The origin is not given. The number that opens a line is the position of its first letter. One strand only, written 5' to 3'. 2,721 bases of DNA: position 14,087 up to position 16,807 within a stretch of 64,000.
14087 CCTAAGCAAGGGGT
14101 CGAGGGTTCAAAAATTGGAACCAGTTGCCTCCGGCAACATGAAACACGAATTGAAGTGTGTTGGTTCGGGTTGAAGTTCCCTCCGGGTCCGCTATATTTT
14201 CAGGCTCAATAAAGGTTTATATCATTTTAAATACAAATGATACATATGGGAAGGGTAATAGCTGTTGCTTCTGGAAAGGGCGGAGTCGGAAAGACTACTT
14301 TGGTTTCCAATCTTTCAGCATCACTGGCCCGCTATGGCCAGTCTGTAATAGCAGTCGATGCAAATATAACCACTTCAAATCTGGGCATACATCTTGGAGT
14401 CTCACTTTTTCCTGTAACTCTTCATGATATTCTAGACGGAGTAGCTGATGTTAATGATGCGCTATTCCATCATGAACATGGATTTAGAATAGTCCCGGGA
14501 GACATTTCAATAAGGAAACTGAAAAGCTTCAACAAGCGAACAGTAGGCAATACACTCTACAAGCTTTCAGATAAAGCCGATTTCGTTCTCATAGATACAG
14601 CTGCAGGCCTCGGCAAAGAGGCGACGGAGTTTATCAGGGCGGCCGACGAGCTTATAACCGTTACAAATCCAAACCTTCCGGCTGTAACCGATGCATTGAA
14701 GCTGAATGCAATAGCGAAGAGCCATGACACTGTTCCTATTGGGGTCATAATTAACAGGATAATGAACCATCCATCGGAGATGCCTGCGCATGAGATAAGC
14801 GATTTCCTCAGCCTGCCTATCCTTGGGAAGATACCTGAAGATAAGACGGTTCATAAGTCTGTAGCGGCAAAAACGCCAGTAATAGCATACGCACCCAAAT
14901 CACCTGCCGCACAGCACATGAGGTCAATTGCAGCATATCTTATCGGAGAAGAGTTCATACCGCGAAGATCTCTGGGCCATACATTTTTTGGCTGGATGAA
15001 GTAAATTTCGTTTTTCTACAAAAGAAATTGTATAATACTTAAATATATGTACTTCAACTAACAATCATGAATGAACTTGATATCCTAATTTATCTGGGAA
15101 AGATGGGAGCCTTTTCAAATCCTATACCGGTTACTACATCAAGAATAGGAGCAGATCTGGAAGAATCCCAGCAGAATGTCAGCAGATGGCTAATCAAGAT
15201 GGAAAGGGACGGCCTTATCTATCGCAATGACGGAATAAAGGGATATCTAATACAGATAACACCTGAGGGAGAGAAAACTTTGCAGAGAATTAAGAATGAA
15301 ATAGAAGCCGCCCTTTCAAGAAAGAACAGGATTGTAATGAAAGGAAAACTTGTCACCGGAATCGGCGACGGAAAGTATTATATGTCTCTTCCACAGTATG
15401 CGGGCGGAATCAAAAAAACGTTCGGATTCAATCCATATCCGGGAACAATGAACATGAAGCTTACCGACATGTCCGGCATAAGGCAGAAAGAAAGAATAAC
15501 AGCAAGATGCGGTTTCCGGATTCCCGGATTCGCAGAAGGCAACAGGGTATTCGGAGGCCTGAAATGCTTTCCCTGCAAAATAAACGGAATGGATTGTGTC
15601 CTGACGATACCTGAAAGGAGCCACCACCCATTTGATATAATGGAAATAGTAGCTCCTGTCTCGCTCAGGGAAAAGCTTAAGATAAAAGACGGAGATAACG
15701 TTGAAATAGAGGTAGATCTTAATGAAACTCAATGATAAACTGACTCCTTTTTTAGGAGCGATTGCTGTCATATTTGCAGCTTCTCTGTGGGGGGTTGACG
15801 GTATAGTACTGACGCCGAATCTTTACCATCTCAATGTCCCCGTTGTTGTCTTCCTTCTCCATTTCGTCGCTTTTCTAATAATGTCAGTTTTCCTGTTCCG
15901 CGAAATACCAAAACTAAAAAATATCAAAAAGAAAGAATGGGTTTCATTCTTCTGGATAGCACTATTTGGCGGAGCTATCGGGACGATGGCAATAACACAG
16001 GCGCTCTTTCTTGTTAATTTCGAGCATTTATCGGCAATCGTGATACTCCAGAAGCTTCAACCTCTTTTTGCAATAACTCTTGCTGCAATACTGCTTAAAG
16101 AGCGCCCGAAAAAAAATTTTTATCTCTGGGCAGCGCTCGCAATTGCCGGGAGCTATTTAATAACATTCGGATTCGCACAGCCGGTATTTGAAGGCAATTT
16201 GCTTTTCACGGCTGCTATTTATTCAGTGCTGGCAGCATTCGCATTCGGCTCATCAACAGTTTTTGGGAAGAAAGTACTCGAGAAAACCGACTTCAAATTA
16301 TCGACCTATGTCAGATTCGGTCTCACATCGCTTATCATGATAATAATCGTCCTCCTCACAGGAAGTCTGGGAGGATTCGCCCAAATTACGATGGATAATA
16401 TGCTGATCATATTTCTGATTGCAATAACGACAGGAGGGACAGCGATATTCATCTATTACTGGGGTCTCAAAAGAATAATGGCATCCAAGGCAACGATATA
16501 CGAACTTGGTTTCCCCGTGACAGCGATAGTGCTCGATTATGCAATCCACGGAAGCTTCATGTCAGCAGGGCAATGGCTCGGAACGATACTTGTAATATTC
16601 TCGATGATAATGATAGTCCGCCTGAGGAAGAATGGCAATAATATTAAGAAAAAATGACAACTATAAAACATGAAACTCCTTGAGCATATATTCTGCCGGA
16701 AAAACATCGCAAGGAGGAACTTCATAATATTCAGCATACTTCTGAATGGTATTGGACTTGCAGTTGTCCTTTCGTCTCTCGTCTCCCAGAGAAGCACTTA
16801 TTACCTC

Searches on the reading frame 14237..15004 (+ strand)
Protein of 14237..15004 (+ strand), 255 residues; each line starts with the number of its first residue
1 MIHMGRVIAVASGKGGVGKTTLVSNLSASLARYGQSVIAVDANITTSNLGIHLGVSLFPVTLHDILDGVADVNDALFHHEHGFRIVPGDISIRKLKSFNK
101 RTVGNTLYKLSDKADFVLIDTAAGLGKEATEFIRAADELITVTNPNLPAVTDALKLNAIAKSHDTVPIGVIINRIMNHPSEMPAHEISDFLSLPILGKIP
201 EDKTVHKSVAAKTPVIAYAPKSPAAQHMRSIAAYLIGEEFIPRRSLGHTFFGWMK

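Call 10: search_protein_families(library=pfam, proteins=[window:14237-15004:+])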
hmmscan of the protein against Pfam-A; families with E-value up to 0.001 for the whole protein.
window:14237-15004:+ (255 aa): 11 families
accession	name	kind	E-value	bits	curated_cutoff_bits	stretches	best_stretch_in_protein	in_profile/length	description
PF13614.12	AAA_31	-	2.6e-17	63.8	27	1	6-150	2-154/177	AAA domain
PF01656.29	CbiA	-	3.2e-17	63.1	25.4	1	8-215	1-125/125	CobQ/CobB/MinD/ParA nucleotide binding domain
PF10609.15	ParA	-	4e-17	62.9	27.1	1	5-234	3-244/246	NUBPL iron-transfer P-loop NTPase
PF06564.18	CBP_BcsQ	-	8.7e-14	52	21.3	1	8-234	4-232/234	Cellulose biosynthesis protein BcsQ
PF00142.24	Fer4_NifH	-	5.6e-12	46.1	25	2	135-239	140-248/271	4Fe-4S iron sulfur cluster binding proteins, NifH/frxC family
PF16575.11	CLP1_P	-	4.5e-07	30.3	26.6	1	13-165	1-151/188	mRNA cleavage and polyadenylation factor CLP1 P-loop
PF13500.12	AAA_26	-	1.3e-06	28.9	27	1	107-206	92-195/198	AAA domain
PF09140.17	MipZ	-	2e-05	24.5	20.7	0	7-44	2-39/262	ATPase MipZ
PF02374.21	ArsA_ATPase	-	0.00021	21.1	24.3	1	10-40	5-35/305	Anion-transporting ATPase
PF25199.1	nSTAND_NTPase5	-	0.0006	20.1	34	0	6-47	41-83/145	Novel STAND NTPase 5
PF03308.22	MeaB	-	0.0008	18.9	23.1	0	12-43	39-72/273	Methylmalonyl Co-A mutase-associated GTPase MeaB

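Call 11: find_encoding_contigs(protein=window:14237-15004:+, flank=3000, max_places=6)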
Protein window:14237-15004:+ (255 aa): no gene with exactly this product is on record in the collection.

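Call 12: find_related_loci(query=window:14237-15004:+, collection=genome_contigs, flank=3000)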
Query window:14237-15004:+ (255 aa) in genome_contigs; peptide patterns used: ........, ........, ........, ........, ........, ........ (x = any residue, [..] = any of these).
87 stretches matched a pattern; 3 encode a relative of the query (tblastn E <= 1e-3); 3 distinct loci.
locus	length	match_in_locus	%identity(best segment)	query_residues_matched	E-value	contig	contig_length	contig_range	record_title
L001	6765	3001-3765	87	1-255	3e-152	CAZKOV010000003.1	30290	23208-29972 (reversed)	MAG TPA_asm: uncultured archaeon isolate SRP214966_co4_43 genome assembly, contig: NODE_1053_length_30290_cov_4.951943,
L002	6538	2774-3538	74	1-255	2e-133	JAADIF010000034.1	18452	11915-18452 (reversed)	MAG: Candidatus Micrarchaeota archaeon isolate M_MetaBat.29 contig-127_8443, whole genome shotgun sequence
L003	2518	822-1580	55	2-254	1e-100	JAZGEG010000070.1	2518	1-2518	MAG: Candidatus Aenigmatarchaeota archaeon isolate SCS4bin.16 SCS4bin.16_70, whole genome shotgun sequence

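Call 18: find_homologous_proteins(query=window:14237-15004:+, max_evalue=1e-40)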
Query window:14237-15004:+ (255 aa): 2257 proteins with E <= 1e-40 among 8000 candidates; the best 120 are listed.
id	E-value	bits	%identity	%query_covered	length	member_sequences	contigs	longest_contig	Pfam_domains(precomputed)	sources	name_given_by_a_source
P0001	7.0e-158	541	98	99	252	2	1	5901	PF00142.25,PF16575.12,PF10609.16,PF01656.30,PF13614.13,PF13500.13,PF09140.18,PF06564.19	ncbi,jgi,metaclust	metaclust:\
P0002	2.2e-151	520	93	99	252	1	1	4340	PF00142.25,PF16575.12,PF10609.16,PF01656.30,PF13614.13,PF13500.13,PF09140.18,PF06564.19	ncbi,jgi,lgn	-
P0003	6.4e-143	492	87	100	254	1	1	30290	PF00142.25,PF16575.12,PF10609.16,PF01656.30,PF13614.13,PF13500.13,PF06564.19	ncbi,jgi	-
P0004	3.5e-129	447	79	98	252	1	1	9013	PF00142.25,PF16575.12,PF10609.16,PF01656.30,PF13614.13,PF09140.18,PF06564.19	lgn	-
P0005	9.8e-127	439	76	99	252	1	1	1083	PF00142.25,PF16575.12,PF10609.16,PF01656.30,PF13614.13,PF13500.13,PF09140.18,PF06564.19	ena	-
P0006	2.4e-124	432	76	98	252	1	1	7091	PF00142.25,PF16575.12,PF10609.16,PF01656.30,PF13614.13,PF13500.13,PF09140.18,PF06564.19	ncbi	-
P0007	3.5e-123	428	74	99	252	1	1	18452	PF00142.25,PF10609.16,PF01656.30,PF13614.13,PF13500.13,PF09140.18,PF06564.19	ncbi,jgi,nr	ncbi:MAG: P-loop NTPase [Candidatus Micrarchaeota archaeon]|nr:P-loop NTPase [Candidatus Micrarchaeo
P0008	1.3e-102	361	86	72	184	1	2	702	PF00142.25,PF10609.16,PF13500.13,PF06564.19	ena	-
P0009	1.0e-94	335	59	99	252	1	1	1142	PF00142.25,PF10609.16,PF01656.30,PF13614.13,PF09140.18,PF06564.19,PF02374.22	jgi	jgi:septum site-determining protein MinD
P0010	6.7e-94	332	57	100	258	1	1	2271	PF00142.25,PF10609.16,PF01656.30,PF13614.13,PF13500.13,PF09140.18,PF06564.19,PF02374.22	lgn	-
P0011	3.0e-93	330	60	99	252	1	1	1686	PF00142.25,PF10609.16,PF01656.30,PF13614.13,PF09140.18,PF06564.19,PF02374.22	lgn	-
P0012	7.1e-93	329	60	98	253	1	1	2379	PF00142.25,PF10609.16,PF01656.30,PF13614.13,PF13500.13,PF09140.18,PF06564.19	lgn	-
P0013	1.3e-92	328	58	99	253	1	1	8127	PF00142.25,PF10609.16,PF01656.30,PF13614.13,PF06564.19,PF02374.22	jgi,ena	-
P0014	1.3e-92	328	59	99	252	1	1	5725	PF00142.25,PF10609.16,PF01656.30,PF13614.13,PF09140.18,PF06564.19,PF02374.22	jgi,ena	-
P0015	1.7e-92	327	59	99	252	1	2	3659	PF00142.25,PF10609.16,PF01656.30,PF13614.13,PF09140.18,PF06564.19,PF02374.22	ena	-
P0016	2.6e-92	327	58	99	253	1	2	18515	PF00142.25,PF10609.16,PF01656.30,PF13614.13,PF06564.19,PF02374.22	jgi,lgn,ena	-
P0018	5.6e-92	326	59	98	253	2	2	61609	PF00142.25,PF10609.16,PF01656.30,PF13614.13,PF13500.13,PF09140.18,PF06564.19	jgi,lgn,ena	-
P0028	9.1e-91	322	58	99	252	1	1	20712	PF00142.25,PF10609.16,PF01656.30,PF13614.13,PF06564.19,PF02374.22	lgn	-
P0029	9.4e-91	322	58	98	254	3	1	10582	PF00142.25,PF10609.16,PF01656.30,PF13614.13,PF13500.13,PF09140.18,PF06564.19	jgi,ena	-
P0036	1.1e-89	318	56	98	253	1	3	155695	PF00142.25,PF10609.16,PF01656.30,PF13614.13,PF13500.13,PF09140.18,PF06564.19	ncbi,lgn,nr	ncbi:MAG: P-loop NTPase [Candidatus Aenigmarchaeota archaeon]|nr:P-loop NTPase [Candidatus Aenigmarc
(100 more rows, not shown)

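Call 19: find_encoding_contigs(protein=P0001, flank=3000, max_places=3)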
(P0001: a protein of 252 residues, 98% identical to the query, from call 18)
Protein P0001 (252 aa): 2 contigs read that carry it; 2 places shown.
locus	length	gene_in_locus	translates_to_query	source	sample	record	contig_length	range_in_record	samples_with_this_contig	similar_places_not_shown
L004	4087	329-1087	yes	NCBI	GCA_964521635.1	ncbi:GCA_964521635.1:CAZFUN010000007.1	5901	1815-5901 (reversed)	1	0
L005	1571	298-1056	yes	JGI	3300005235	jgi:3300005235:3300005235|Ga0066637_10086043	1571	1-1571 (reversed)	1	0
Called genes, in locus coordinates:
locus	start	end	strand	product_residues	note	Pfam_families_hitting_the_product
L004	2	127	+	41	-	?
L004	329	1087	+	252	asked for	PF01656:CbiA, PF06564:CBP_BcsQ, PF09140:MipZ (faint), PF10609:ParA, PF13614:AAA_31, PF16575:CLP1_P (weak), PF13500:AAA_26 (weak), PF00142:Fer4_NifH (weak)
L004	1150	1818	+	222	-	PF01982:CTP-dep_RFKase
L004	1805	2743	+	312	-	PF00892:EamA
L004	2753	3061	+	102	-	-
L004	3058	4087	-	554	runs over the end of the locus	PF18262:PhetRS_B1 (faint), PF03483:B3_4, PF03484:B5, PF17759:tRNA_synthFbeta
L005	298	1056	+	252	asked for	PF01656:CbiA, PF06564:CBP_BcsQ, PF09140:MipZ (faint), PF10609:ParA, PF13614:AAA_31, PF16575:CLP1_P (weak), PF13500:AAA_26 (weak), PF00142:Fer4_NifH (weak)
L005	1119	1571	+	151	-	?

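Call 20: find_encoding_contigs(protein=P0002, flank=3000, max_places=3)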
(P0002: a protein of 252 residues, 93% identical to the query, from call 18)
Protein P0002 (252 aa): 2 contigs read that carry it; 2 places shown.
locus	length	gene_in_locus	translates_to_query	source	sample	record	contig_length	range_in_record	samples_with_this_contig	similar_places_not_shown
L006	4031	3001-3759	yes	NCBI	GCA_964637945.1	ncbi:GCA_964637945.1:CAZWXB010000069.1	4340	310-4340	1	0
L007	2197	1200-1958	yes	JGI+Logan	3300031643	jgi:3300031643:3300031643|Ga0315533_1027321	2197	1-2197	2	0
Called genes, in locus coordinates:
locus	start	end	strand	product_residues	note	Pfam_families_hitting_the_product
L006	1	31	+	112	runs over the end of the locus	?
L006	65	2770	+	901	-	-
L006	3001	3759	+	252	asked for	PF00142:Fer4_NifH (faint), PF01656:CbiA, PF06564:CBP_BcsQ, PF09140:MipZ (faint), PF10609:ParA, PF13614:AAA_31, PF16575:CLP1_P (weak), PF13500:AAA_26 (weak)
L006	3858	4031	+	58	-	?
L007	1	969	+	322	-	?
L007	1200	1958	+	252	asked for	PF00142:Fer4_NifH (faint), PF01656:CbiA, PF06564:CBP_BcsQ, PF09140:MipZ (faint), PF10609:ParA, PF13614:AAA_31, PF16575:CLP1_P (weak), PF13500:AAA_26 (weak)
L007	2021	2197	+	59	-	?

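Call 21: find_encoding_contigs(protein=P0004, flank=3000, max_places=3)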
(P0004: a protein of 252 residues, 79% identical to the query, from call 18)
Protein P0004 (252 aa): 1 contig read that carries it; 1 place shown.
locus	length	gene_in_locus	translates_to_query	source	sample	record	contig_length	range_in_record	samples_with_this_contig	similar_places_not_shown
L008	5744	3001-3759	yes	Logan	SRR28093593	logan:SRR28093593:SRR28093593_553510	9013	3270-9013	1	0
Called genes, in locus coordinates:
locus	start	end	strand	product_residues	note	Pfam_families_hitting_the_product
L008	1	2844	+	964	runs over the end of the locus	-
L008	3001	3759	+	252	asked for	PF00142:Fer4_NifH (faint), PF01656:CbiA, PF06564:CBP_BcsQ, PF09140:MipZ (weak), PF10609:ParA, PF13614:AAA_31, PF16575:CLP1_P (weak)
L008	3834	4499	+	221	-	PF01982:CTP-dep_RFKase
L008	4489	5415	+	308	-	PF00892:EamA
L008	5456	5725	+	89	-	-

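Call 22: find_encoding_contigs(protein=P0006, flank=3000, max_places=3)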
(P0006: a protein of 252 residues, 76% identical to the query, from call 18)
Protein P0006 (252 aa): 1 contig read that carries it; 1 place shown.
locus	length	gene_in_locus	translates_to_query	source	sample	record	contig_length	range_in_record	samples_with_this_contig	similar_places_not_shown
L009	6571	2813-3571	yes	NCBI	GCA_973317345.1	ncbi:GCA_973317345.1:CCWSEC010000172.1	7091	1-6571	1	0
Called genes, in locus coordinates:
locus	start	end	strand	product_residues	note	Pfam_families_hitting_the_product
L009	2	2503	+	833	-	?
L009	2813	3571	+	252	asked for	PF00142:Fer4_NifH (faint), PF01656:CbiA, PF06564:CBP_BcsQ, PF09140:MipZ (weak), PF10609:ParA, PF13614:AAA_31, PF16575:CLP1_P (weak), PF13500:AAA_26 (weak)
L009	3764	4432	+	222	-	PF01982:CTP-dep_RFKase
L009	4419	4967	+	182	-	PF12822:ECF_trnsprt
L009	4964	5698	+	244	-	PF02463:SMC_N, PF00005:ABC_tran, PF13304:AAA_21 (faint)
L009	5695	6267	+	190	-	PF02361:CbiQ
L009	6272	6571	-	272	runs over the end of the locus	?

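Call 39: find_encoding_contigs(protein=P0018, flank=1500, max_places=2)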
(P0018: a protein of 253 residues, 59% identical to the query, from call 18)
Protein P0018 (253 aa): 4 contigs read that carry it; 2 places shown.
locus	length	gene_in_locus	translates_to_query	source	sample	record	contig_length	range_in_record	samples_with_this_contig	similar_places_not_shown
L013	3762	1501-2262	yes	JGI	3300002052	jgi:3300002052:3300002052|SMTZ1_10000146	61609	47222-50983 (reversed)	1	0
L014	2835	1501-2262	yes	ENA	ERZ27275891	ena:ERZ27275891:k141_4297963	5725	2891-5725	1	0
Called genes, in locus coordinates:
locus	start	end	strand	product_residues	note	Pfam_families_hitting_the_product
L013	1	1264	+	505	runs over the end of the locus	PF00932:LTD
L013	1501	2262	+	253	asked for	PF00142:Fer4_NifH (faint), PF01656:CbiA, PF06564:CBP_BcsQ, PF09140:MipZ (weak), PF10609:ParA, PF13500:AAA_26 (faint), PF13614:AAA_31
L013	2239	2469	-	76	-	-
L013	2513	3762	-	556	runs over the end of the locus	PF03483:B3_4, PF03484:B5, PF17759:tRNA_synthFbeta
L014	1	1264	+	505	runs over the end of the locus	PF00932:LTD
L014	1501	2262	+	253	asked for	PF00142:Fer4_NifH (faint), PF01656:CbiA, PF06564:CBP_BcsQ, PF09140:MipZ (weak), PF10609:ParA, PF13500:AAA_26 (faint), PF13614:AAA_31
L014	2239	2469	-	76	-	-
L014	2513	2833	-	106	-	?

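Call 40: find_encoding_contigs(protein=P0036, flank=1500, max_places=2)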
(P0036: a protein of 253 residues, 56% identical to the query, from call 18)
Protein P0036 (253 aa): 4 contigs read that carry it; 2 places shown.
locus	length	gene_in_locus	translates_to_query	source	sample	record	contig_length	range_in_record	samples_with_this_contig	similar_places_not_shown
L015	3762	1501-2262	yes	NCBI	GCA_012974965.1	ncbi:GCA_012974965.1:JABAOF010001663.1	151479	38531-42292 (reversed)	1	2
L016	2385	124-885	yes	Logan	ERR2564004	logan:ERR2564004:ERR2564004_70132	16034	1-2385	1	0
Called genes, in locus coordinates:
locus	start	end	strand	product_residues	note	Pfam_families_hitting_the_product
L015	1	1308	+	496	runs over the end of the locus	-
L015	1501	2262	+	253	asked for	PF00142:Fer4_NifH (faint), PF01656:CbiA, PF06564:CBP_BcsQ, PF09140:MipZ, PF10609:ParA, PF13500:AAA_26 (faint), PF13614:AAA_31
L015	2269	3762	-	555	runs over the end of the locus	PF04055:Radical_SAM, PF13186:SPASM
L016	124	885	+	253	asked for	PF00142:Fer4_NifH (faint), PF01656:CbiA, PF06564:CBP_BcsQ, PF09140:MipZ, PF10609:ParA, PF13500:AAA_26 (faint), PF13614:AAA_31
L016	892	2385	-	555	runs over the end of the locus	PF04055:Radical_SAM, PF13186:SPASM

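Call 41: find_encoding_contigs(protein=P0016, flank=1500, max_places=2)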
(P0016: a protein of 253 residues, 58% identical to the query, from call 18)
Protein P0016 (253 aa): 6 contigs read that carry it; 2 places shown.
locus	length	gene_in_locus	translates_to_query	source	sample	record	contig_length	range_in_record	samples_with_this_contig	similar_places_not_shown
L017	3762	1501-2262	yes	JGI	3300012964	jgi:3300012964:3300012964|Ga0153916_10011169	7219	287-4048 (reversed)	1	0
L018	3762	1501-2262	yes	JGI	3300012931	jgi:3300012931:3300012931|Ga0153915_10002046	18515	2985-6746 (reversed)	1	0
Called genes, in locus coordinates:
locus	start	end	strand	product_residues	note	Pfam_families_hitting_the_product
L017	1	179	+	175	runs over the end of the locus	PF00571:CBS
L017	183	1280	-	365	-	PF00526:Dicty_CTDC (weak), PF00932:LTD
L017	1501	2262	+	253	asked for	PF00142:Fer4_NifH (faint), PF01656:CbiA, PF02374:ArsA_ATPase (faint), PF06564:CBP_BcsQ, PF10609:ParA, PF13614:AAA_31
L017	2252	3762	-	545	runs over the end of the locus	PF18262:PhetRS_B1 (faint), PF03483:B3_4 (weak), PF03484:B5, PF17759:tRNA_synthFbeta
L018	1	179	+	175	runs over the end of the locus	PF00571:CBS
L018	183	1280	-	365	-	PF00526:Dicty_CTDC (weak), PF00932:LTD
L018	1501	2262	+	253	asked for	PF00142:Fer4_NifH (faint), PF01656:CbiA, PF02374:ArsA_ATPase (faint), PF06564:CBP_BcsQ, PF10609:ParA, PF13614:AAA_31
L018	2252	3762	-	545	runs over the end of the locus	PF18262:PhetRS_B1 (faint), PF03483:B3_4 (weak), PF03484:B5, PF17759:tRNA_synthFbeta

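Call 42: find_encoding_contigs(protein=P0013, flank=1500, max_places=2)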
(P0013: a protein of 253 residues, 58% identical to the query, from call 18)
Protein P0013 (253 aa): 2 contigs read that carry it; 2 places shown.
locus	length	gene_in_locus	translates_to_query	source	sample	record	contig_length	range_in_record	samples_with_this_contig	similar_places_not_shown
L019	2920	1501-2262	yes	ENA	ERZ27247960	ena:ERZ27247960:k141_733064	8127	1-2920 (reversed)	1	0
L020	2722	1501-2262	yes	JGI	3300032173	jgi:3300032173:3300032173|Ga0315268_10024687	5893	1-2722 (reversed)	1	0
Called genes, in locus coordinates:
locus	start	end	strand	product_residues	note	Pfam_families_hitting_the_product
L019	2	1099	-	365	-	PF00526:Dicty_CTDC (weak), PF00932:LTD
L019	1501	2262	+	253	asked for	PF00142:Fer4_NifH (faint), PF01656:CbiA, PF02374:ArsA_ATPase (faint), PF06564:CBP_BcsQ, PF10609:ParA, PF13614:AAA_31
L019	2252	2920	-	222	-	?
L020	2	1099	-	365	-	PF00526:Dicty_CTDC (weak), PF00932:LTD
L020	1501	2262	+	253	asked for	PF00142:Fer4_NifH (faint), PF01656:CbiA, PF02374:ArsA_ATPase (faint), PF06564:CBP_BcsQ, PF10609:ParA, PF13614:AAA_31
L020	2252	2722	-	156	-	?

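Call 51: find_encoding_contigs(protein=P0028, flank=800, max_places=1)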
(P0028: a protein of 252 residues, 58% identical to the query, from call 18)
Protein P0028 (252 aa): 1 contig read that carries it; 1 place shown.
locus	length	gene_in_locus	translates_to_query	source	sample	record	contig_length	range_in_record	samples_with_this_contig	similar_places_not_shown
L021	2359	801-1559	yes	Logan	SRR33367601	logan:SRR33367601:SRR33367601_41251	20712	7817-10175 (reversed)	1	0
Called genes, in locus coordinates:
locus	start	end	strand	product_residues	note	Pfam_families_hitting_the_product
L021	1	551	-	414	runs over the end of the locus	PF00526:Dicty_CTDC (weak), PF00932:LTD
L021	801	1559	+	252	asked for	PF00142:Fer4_NifH (faint), PF01656:CbiA, PF02374:ArsA_ATPase (faint), PF06564:CBP_BcsQ, PF10609:ParA, PF13614:AAA_31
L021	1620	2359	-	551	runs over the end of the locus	PF18262:PhetRS_B1 (faint), PF03483:B3_4 (weak), PF03484:B5, PF17759:tRNA_synthFbeta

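Call 52: find_encoding_contigs(protein=P0029, flank=800, max_places=1)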
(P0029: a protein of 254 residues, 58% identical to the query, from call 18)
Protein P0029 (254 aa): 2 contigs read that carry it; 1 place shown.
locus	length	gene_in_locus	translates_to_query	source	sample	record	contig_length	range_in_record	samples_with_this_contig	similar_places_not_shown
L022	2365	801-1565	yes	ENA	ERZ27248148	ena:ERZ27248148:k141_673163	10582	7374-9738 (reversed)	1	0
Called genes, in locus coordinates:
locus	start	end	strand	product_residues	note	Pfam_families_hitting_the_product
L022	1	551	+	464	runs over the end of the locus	?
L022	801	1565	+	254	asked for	PF00142:Fer4_NifH (weak), PF01656:CbiA, PF06564:CBP_BcsQ, PF09140:MipZ (weak), PF10609:ParA, PF13500:AAA_26 (weak), PF13614:AAA_31, PF00142:Fer4_NifH (weak)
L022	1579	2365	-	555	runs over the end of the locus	PF03483:B3_4 (weak), PF03484:B5, PF17759:tRNA_synthFbeta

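Call 53: find_encoding_contigs(protein=P0012, flank=800, max_places=1)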
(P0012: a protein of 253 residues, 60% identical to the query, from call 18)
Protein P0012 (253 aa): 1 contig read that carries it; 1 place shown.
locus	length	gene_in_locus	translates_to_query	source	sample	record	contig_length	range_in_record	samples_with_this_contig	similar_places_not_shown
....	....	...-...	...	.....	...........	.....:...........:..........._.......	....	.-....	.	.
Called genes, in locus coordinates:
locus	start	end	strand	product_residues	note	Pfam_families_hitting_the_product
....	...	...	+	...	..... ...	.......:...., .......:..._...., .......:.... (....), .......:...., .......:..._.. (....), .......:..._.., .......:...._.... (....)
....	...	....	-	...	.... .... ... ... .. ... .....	?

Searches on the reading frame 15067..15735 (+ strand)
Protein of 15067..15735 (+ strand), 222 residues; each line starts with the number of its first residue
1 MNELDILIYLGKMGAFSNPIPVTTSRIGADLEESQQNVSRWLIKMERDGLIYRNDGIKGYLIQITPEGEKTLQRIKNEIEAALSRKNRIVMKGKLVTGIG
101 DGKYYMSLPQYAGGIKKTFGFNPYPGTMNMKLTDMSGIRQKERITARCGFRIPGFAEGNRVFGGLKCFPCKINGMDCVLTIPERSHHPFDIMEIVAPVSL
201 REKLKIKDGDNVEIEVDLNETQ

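Call 10: search_protein_families(library=pfam, proteins=[window:15067-15735:+])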
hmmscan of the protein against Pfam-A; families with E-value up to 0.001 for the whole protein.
window:15067-15735:+ (222 aa): 1 family
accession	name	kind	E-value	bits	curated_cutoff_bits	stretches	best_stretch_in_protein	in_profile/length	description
PF01982.22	CTP-dep_RFKase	-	3.5e-38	130.7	25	1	96-216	2-121/121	Domain of unknown function DUF120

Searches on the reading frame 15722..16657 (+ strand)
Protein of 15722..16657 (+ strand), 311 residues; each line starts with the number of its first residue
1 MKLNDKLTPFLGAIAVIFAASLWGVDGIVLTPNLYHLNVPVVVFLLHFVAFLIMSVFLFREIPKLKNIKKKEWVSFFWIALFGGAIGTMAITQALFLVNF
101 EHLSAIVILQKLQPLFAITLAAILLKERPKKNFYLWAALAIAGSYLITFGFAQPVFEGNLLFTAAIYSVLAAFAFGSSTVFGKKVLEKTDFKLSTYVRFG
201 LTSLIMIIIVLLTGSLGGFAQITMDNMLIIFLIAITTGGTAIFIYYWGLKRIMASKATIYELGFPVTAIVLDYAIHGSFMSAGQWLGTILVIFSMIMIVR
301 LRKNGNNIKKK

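Call 10: search_protein_families(library=pfam, proteins=[window:15722-16657:+])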
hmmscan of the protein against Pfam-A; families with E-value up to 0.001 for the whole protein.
window:15722-16657:+ (311 aa): 1 family
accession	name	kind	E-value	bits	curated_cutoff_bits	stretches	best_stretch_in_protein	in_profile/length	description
PF00892.27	EamA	-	1.9e-30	106.3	28.2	2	164-299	3-134/135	EamA-like transporter family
